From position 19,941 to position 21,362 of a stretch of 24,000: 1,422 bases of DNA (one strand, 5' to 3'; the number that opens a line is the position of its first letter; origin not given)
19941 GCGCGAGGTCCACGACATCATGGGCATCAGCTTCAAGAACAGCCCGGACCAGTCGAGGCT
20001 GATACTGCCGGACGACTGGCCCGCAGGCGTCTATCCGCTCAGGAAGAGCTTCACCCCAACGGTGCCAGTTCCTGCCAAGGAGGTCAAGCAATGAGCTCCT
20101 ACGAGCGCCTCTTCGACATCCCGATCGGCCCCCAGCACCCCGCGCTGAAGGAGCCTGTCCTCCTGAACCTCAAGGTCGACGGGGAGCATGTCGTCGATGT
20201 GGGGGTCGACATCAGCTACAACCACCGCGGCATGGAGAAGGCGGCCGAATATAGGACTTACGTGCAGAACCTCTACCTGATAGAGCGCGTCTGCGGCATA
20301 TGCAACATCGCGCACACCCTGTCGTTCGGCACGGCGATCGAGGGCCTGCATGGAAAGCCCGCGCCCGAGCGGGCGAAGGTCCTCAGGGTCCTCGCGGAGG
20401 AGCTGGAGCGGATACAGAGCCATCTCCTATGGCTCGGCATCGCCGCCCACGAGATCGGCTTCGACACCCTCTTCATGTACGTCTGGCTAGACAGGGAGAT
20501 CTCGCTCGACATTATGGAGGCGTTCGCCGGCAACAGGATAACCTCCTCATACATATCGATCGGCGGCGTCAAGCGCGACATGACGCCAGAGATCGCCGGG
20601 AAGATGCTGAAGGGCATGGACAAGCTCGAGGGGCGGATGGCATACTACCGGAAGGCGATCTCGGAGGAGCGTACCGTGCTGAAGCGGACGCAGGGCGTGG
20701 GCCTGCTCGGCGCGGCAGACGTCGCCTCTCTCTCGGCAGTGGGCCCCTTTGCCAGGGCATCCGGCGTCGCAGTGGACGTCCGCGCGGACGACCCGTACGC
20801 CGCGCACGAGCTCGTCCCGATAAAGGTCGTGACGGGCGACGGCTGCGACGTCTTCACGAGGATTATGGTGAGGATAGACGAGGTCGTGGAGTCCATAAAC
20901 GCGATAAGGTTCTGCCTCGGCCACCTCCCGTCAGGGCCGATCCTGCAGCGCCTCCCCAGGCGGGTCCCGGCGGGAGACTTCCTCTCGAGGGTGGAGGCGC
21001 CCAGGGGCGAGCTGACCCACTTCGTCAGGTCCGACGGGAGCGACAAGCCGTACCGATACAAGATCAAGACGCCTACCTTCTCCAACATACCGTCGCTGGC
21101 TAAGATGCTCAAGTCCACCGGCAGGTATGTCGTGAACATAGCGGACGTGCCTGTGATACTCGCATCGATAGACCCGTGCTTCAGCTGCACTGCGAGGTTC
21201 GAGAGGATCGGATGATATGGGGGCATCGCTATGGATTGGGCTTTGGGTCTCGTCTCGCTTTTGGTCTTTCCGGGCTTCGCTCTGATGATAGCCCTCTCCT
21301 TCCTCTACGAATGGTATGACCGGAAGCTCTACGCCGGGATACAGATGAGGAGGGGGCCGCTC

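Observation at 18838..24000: A bona fide [NiFe]-hydrogenase module in full complex-I gene order, including a NuoA/ND3-like subunit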

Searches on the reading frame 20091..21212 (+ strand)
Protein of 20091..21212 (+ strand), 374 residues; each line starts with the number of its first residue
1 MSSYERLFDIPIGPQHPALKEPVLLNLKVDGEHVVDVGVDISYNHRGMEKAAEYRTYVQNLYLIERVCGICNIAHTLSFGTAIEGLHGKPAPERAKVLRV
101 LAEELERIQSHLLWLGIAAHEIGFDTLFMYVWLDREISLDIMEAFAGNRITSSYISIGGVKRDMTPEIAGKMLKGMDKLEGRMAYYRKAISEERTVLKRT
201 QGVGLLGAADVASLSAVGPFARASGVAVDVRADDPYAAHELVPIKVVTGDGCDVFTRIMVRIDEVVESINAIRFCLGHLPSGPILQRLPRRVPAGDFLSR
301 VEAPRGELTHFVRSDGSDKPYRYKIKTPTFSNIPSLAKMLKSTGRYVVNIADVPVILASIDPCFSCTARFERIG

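Call 5: search_protein_families(library=pfam, proteins=[window:20091-21212:+], max_evalue=0.1)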
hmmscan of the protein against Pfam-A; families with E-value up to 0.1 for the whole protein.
window:20091-21212:+ (374 aa): 2 families
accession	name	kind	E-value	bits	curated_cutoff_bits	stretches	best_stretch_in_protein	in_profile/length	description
PF00346.24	Complex1_49kDa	-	2.1e-65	220.9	24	2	122-286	2-166/271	Respiratory-chain NADH dehydrogenase, 49 Kd subunit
PF00374.24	NiFeSe_Hases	-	2.4e-09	37.1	25.8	1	46-114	1-69/508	Nickel-dependent hydrogenase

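Call 6: search_protein_families(library=ncbifam, proteins=[window:20091-21212:+], max_evalue=0.1)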
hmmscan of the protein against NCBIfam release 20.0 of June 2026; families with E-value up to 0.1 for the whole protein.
window:20091-21212:+ (374 aa): 15 families
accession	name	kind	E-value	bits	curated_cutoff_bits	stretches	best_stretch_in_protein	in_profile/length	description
NF004739.1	PRK06075.1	equivalog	5.5e-97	324.9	360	2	10-287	3-280/384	NADH-quinone oxidoreductase subunit D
NF040602.1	F420_dehyd_FpoD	exception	7.3e-89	298.4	600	1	10-367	10-370/372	F420H2 dehydrogenase subunit FpoD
TIGR01962.1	NuoD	equivalog_domain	1.4e-87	294.1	459.35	2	10-287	5-282/386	NADH dehydrogenase (quinone) subunit D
NF008974.0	PRK12322.1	equivalog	4.3e-79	266.1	522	1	10-362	9-359/366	NADH-quinone oxidoreductase subunit D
NF009808.0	PRK13292.1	equivalog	2.7e-68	230.6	1156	2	10-284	410-684/791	NADH-quinone oxidoreductase subunit B/C/D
NF008728.0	PRK11742.1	equivalog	1.8e-62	211.6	840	2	10-285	217-492/598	NADH-quinone oxidoreductase subunit C/D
NF005649.0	PRK07415.1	equivalog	8.4e-61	206.1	583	2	10-284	13-288/394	NAD(P)H-quinone oxidoreductase subunit H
TIGR03295.1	frhA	equivalog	9.1e-18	64.4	392.5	2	25-181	19-183/412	coenzyme F420 hydrogenase subunit alpha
NF033181.1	NiFeSe_hydrog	equivalog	2.7e-12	46.3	600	1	27-114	20-106/507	nickel-dependent hydrogenase large subunit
NF045518.1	H2_NiFeSe_large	exception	1.6e-10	40.4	780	1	26-114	19-106/485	NiFeSe hydrogenase large subunit HysA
NF040828.1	sulfhyd_ShyA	equivalog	6.9e-09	35.1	700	2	29-117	21-109/415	NAD(P)-dependent hydrogenase/sulfhydrogenase 2 subunit alpha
NF041785.2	VhuA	equivalog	7.6e-06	24.7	800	1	35-115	29-108/418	F420-non-reducing hydrogenase Vhu subunit A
NF007550.0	PRK10170.1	equivalog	0.00018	20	1101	1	27-104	35-112/597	Ni/Fe-hydrogenase large subunit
NF007778.0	PRK10467.1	equivalog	0.0076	14.6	969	1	45-111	38-104/567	hydrogenase 2 large subunit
NF040832.1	sulfhyd_HydA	equivalog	0.054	12.6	880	0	29-116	23-110/426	NADPH-dependent hydrogenase/sulfhydrogenase 1 subunit alpha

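Call 7: find_encoding_contigs(protein=window:20091-21212:+, flank=10000, max_places=6)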
Protein window:20091-21212:+ (374 aa): 5 contigs read that carry it; 4 places shown.
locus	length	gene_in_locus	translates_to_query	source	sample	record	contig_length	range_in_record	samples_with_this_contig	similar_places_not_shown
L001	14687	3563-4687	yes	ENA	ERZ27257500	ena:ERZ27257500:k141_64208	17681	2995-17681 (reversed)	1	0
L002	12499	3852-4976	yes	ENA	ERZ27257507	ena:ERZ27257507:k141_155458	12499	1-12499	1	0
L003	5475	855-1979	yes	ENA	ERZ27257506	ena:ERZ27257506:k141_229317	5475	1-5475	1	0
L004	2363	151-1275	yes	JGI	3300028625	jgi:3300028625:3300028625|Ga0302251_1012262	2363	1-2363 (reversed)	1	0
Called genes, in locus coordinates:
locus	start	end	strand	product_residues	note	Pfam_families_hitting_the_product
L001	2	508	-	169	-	?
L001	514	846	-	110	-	-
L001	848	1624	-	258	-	PF01135:PCMT, PF08704:GCD14, PF08241:Methyltransf_11 (weak), PF13649:Methyltransf_25 (weak), PF13847:Methyltransf_31 (weak)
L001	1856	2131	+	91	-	PF00708:Acylphosphatase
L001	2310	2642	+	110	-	PF00507:Oxidored_q4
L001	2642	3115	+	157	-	PF01058:Oxidored_q6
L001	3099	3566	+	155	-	PF00329:Complex1_30kDa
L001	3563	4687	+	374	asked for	PF00374:NiFeSe_Hases (weak), PF00346:Complex1_49kDa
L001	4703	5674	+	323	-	PF00146:NADHdh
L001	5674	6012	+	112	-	PF12797:Fer4_2 (faint), PF13237:Fer4_10, PF14697:Fer4_21, PF12837:Fer4_6 (faint), PF12838:Fer4_7, PF13187:Fer4_9, PF13484:Fer4_16 (faint), PF00037:Fer4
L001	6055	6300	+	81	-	PF13244:MbhD, PF00499:Oxidored_q3 (weak)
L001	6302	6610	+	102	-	-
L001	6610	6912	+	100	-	PF00420:Oxidored_q2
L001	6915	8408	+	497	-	PF00361:Proton_antipo_M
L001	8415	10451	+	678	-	PF00662:Proton_antipo_N, PF00361:Proton_antipo_M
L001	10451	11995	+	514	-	PF00361:Proton_antipo_M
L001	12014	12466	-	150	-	PF13404:HTH_AsnC-type, PF13412:HTH_24, PF01037:AsnC_trans_reg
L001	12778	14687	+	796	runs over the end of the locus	PF01326:PPDK_N, PF00391:PEP-utilizers, PF02896:PEP-utilizers_C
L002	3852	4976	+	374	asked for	PF00374:NiFeSe_Hases (weak), PF00346:Complex1_49kDa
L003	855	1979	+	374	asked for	PF00374:NiFeSe_Hases (weak), PF00346:Complex1_49kDa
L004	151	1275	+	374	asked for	PF00374:NiFeSe_Hases (weak), PF00346:Complex1_49kDa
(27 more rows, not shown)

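Call 8: find_homologous_proteins(query=window:20091-21212:+)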
Query window:20091-21212:+ (374 aa): 7970 proteins with E <= 0.001 among 8000 candidates; the best 120 are listed.
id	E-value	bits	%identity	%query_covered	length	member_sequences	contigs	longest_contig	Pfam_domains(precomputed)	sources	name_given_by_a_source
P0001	1.9e-242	822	97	100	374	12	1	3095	PF00374.25,PF00346.25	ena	-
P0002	1.7e-241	819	97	100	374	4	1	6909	PF00374.25,PF00346.25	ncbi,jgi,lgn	-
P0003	1.9e-238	809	96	100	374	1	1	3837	PF00374.25,PF00346.25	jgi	-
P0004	2.3e-230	782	92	100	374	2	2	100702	PF00374.25,PF00346.25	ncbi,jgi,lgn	-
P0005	4.6e-217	738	86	100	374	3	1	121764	PF00374.25,PF00346.25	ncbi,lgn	-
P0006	1.7e-214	730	83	100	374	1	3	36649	PF00374.25,PF00346.25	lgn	-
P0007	7.4e-196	669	76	99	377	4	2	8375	PF00374.25,PF00346.25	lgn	-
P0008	7.7e-191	652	74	99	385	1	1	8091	PF00374.25,PF00346.25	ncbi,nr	ncbi:MAG: nickel-dependent hydrogenase large subunit [Candidatus Methanomethylicus sp.]|nr:nickel-de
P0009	5.4e-174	597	67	100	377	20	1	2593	PF00374.25,PF00346.25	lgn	-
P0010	4.4e-172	590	66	99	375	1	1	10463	PF00374.25,PF00346.25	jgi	jgi:NADH-quinone oxidoreductase subunit D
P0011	1.8e-170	585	65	100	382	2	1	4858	PF00374.25,PF00346.25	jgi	jgi:NADH-quinone oxidoreductase subunit D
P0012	3.3e-162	558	66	99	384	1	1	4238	PF00374.25,PF00346.25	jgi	-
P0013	1.6e-150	519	61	98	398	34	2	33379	PF00374.25,PF00346.25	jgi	-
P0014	1.3e-149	516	61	99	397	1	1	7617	PF00374.25,PF00346.25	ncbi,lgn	-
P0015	3.5e-149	515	60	99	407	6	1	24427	PF00374.25,PF00346.25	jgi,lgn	-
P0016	3.6e-148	512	59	99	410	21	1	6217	PF00374.25,PF00346.25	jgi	jgi:NADH-quinone oxidoreductase subunit D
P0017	4.5e-147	508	61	97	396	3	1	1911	PF00374.25,PF00346.25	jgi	jgi:membrane-bound hydrogenase subunit alpha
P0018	5.2e-147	508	60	98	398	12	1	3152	PF00374.25,PF00346.25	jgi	-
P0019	9.1e-147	507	60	97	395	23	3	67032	PF00374.25,PF00346.25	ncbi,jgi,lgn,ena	-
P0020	9.0e-146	504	60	98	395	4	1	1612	PF00374.25,PF00346.25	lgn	-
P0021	2.7e-144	499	59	97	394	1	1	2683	PF00374.25,PF00346.25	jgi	-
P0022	4.1e-144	498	59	97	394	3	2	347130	PF00374.25,PF00346.25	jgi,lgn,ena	jgi:membrane-bound hydrogenase subunit alpha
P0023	2.3e-143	496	58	97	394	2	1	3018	PF00374.25,PF00346.25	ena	-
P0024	3.7e-143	495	59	97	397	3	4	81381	PF00374.25,PF00346.25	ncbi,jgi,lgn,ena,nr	ncbi:MAG: NADH dehydrogenase subunit [Thermoprotei archaeon]|nr:MAG: NADH dehydrogenase subunit [The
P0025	3.2e-142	492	60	97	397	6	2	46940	PF00374.25,PF00346.25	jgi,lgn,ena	-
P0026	1.1e-141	490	59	97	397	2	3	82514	PF00374.25,PF00346.25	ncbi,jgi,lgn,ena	-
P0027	5.8e-141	488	58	98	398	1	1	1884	PF00374.25,PF00346.25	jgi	-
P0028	1.2e-140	487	60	97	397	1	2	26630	PF00374.25,PF00346.25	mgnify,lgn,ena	mgnify:CR=1 FL=1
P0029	1.6e-140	486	60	97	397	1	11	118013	PF00374.25,PF00346.25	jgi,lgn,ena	-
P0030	1.6e-140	486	60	97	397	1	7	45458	PF00374.25,PF00346.25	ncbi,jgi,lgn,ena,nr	ncbi:MAG: NADH dehydrogenase subunit [Thermoprotei archaeon]|nr:MAG: NADH dehydrogenase subunit [The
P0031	1.7e-140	486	60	97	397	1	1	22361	PF00374.25,PF00346.25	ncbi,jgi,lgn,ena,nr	ncbi:MAG: NADH dehydrogenase subunit [Thermoprotei archaeon]|nr:MAG: NADH dehydrogenase subunit [The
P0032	4.2e-140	485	59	97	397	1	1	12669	PF00374.25,PF00346.25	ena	-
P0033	2.2e-139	483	56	97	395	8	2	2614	PF00374.25,PF00346.25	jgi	-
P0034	9.1e-139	481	58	97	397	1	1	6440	PF00374.25,PF00346.25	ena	-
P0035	9.1e-139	481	58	97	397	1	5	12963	PF00374.25,PF00346.25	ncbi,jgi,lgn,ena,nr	ncbi:MAG: NADH dehydrogenase subunit [Thermoprotei archaeon]|nr:MAG: NADH dehydrogenase subunit [The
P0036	9.1e-139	481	58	97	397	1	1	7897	PF00374.25,PF00346.25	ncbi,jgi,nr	ncbi:MAG: NADH dehydrogenase subunit [Thermoprotei archaeon]|nr:MAG: NADH dehydrogenase subunit [The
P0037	1.1e-138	481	60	97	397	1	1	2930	PF00374.25,PF00346.25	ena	-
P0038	1.1e-138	480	58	98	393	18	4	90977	PF00374.25,PF00346.25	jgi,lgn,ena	jgi:NADH-quinone oxidoreductase subunit D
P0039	1.5e-138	480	56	97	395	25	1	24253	PF00374.25,PF00346.25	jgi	-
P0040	1.7e-138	480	56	98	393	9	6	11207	PF00374.25,PF00346.25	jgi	jgi:Ni,Fe-hydrogenase III large subunit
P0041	3.3e-138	479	57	97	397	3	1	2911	PF00374.25,PF00346.25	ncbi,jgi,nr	ncbi:MAG: NADH dehydrogenase subunit [Thermoprotei archaeon]|nr:MAG: NADH dehydrogenase subunit [The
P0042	3.6e-138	479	58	97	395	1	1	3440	PF00374.25,PF00346.25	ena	-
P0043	1.9e-137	476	56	97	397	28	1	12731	PF00374.25,PF00346.25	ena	-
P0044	4.2e-137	475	57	98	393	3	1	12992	PF00374.25,PF00346.25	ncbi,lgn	-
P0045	4.3e-137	475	54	100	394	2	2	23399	PF00374.25,PF00346.25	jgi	jgi:membrane-bound hydrogenase subunit alpha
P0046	5.8e-137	475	57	98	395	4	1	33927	PF00374.25,PF00346.25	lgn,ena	-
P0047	6.4e-137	475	57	97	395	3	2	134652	PF00374.25,PF00346.25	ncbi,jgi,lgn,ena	ncbi:MAG: nickel-dependent hydrogenase large subunit [Nitrososphaeria archaeon]|jgi:NADH-quinone oxi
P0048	7.7e-137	474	56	97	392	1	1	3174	PF00374.25,PF00346.25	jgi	-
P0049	1.2e-136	474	60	97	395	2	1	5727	PF00374.25,PF00346.25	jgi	jgi:NADH-quinone oxidoreductase subunit D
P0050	1.7e-136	473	56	97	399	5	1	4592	PF00374.25,PF00346.25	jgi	jgi:NADH-quinone oxidoreductase subunit D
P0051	1.7e-136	473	56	97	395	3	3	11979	PF00374.25,PF00346.25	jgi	-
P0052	1.8e-136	473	54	100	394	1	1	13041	PF00374.25,PF00346.25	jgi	jgi:membrane-bound hydrogenase subunit alpha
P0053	5.3e-136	472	57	97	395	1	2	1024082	PF00374.25,PF00346.25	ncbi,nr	ncbi:MAG: nickel-dependent hydrogenase large subunit [Candidatus Nezhaarchaeota archaeon]|nr:nickel-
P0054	2.8e-135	469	56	98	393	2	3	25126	PF00374.25,PF00346.25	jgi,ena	-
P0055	3.4e-135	469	56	99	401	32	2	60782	PF00374.25,PF00346.25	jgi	-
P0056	7.2e-135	468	59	98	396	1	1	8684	PF00374.25,PF00346.25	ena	-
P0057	7.4e-135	468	58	97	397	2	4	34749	PF00374.25,PF00346.25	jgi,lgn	jgi:membrane-bound hydrogenase subunit alpha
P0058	1.3e-134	467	56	99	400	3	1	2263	PF00374.25,PF00346.25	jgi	jgi:NADH-quinone oxidoreductase subunit D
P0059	1.4e-134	467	58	97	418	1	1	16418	PF00374.25,PF00346.25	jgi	-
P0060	5.3e-134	465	56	99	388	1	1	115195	PF00374.25,PF00346.25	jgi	-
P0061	7.8e-134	465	56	99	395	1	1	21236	PF00374.25,PF00346.25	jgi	-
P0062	1.4e-133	464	55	99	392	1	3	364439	PF00374.25,PF00346.25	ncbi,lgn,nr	ncbi:MAG: nickel-dependent hydrogenase large subunit [Candidatus Nezhaarchaeota archaeon]|nr:nickel-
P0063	1.6e-133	463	55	97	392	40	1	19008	PF00374.25,PF00346.25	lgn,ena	-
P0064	1.7e-133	463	55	96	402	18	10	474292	PF00374.25,PF00346.25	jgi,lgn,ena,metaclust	jgi:NADH-quinone oxidoreductase subunit D|metaclust:\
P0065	2.1e-133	463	56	99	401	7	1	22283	PF00374.25,PF00346.25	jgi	-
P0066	2.8e-133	463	56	99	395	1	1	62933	PF00374.25,PF00346.25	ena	-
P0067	2.8e-133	463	56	99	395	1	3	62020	PF00374.25,PF00346.25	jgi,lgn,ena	jgi:NADH-quinone oxidoreductase subunit D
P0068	3.4e-133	462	57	97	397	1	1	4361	PF00374.25,PF00346.25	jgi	jgi:membrane-bound hydrogenase subunit alpha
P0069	5.1e-133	462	56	99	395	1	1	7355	PF00374.25,PF00346.25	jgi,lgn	jgi:NADH-quinone oxidoreductase subunit D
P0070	9.1e-133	461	56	98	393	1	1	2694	PF00374.25,PF00346.25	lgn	-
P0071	1.0e-132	461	57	97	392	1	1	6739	PF00374.25,PF00346.25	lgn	-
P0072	1.1e-132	461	56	99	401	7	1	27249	PF00374.25,PF00346.25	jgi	jgi:NADH-quinone oxidoreductase subunit D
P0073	1.3e-132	460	56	98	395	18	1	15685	PF00374.25,PF00346.25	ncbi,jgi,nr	ncbi:NADH dehydrogenase subunit [Candidatus Bathyarchaeota archaeon]|nr:MAG: NADH dehydrogenase subu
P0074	1.4e-132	460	56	98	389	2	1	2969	PF00374.25,PF00346.25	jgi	-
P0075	2.0e-132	460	58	97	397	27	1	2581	PF00374.25,PF00346.25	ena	-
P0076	2.0e-132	460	65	80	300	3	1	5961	PF00374.25,PF00346.25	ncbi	ncbi:MAG: nickel-dependent hydrogenase large subunit, partial [Candidatus Methanomethylicaceae archa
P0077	2.0e-132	460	57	97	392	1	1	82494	PF00374.25,PF00346.25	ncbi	-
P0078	2.1e-132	460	56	97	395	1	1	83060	PF00374.25,PF00346.25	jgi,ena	-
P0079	2.2e-132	460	53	96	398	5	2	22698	PF00374.25,PF00346.25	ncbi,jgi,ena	-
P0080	2.3e-132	460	57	97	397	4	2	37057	PF00374.25,PF00346.25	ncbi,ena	-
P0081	4.1e-132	459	54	98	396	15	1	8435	PF00374.25,PF00346.25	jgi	jgi:NADH-quinone oxidoreductase subunit D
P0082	4.6e-132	459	57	97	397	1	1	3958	PF00374.25,PF00346.25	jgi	jgi:NADH-quinone oxidoreductase subunit D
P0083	6.1e-132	458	54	98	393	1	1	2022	PF00374.25,PF00346.25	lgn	-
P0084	1.2e-131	457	56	97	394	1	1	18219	PF00374.25,PF00346.25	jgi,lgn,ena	-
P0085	1.6e-131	457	57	98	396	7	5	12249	PF00374.25,PF00346.25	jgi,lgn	-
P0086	2.0e-131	457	56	98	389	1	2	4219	PF00374.25,PF00346.25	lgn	-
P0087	2.0e-131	457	56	97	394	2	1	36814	PF00374.25,PF00346.25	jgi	-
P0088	2.2e-131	456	56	98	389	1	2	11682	PF00374.25,PF00346.25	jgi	-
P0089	2.3e-131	456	55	99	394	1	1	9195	PF00374.25,PF00346.25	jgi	-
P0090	2.3e-131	456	55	99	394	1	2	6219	PF00374.25,PF00346.25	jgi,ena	-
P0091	2.4e-131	456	57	98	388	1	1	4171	PF00374.25,PF00346.25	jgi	-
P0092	4.0e-131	456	57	97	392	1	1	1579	PF00374.25,PF00346.25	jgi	jgi:NADH-quinone oxidoreductase subunit D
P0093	4.6e-131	455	56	97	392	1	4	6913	PF00374.25,PF00346.25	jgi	jgi:Ni,Fe-hydrogenase III large subunit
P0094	5.4e-131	455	56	98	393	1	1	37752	PF00374.25,PF00346.25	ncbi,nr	ncbi:MAG: nickel-dependent hydrogenase large subunit [Thermoproteota archaeon]|nr:nickel-dependent h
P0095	5.5e-131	455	57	97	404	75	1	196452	PF00374.25,PF00346.25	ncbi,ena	-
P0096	6.0e-131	455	56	97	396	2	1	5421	PF00374.25,PF00346.25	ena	-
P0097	6.7e-131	455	57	97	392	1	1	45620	PF00374.25,PF00346.25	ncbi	-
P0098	9.7e-131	454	56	97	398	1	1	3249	PF00374.25,PF00346.25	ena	-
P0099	1.0e-130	454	56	98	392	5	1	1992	PF00374.25,PF00346.25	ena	-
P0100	1.1e-130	454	56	97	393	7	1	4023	PF00374.25,PF00346.25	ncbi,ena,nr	ncbi:MAG: hypothetical protein DRJ43_03235 [Thermoprotei archaeon]|nr:MAG: hypothetical protein DRJ4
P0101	1.2e-130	454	55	99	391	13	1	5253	PF00374.25,PF00346.25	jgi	-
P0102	1.5e-130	454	56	98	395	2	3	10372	PF00374.25,PF00346.25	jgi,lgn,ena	-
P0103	2.4e-130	453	55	97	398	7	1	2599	PF00374.25,PF00346.25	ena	-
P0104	2.6e-130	453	54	99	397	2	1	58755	PF00374.25,PF00346.25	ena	-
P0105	2.7e-130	453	56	98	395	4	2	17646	PF00374.25,PF00346.25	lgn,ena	-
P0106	2.7e-130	453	55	97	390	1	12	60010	PF00374.25,PF00346.25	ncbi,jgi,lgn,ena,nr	ncbi:MAG: hypothetical protein DRJ96_04560 [Thermoprotei archaeon]|nr:MAG: hypothetical protein DRJ6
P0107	2.8e-130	453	54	98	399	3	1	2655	PF00374.25,PF00346.25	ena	-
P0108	3.1e-130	453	57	97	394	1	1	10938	PF00374.25,PF00346.25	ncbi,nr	ncbi:MAG: nickel-dependent hydrogenase large subunit [Thaumarchaeota archaeon]|nr:nickel-dependent h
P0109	3.1e-130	453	55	97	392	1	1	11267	PF00374.25,PF00346.25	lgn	-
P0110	3.2e-130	453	56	97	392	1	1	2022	PF00374.25,PF00346.25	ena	-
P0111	3.3e-130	453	55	98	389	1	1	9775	PF00374.25,PF00346.25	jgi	-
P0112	3.5e-130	452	56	97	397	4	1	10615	PF00374.25,PF00346.25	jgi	-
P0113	4.0e-130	452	58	97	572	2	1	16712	PF00374.25,PF00329.26,PF00346.25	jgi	-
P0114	4.0e-130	452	56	97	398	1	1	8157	PF00374.25,PF00346.25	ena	-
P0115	4.2e-130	452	56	98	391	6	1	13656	PF00374.25,PF00346.25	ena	-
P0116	5.1e-130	452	55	98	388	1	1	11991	PF00374.25,PF00346.25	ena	-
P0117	5.3e-130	452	56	98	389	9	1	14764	PF00374.25,PF00346.25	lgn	-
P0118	5.4e-130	452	58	97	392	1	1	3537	PF00374.25,PF00346.25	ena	-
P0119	7.5e-130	451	58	97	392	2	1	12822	PF00374.25,PF00346.25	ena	-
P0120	7.7e-130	451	56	97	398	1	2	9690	PF00374.25,PF00346.25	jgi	-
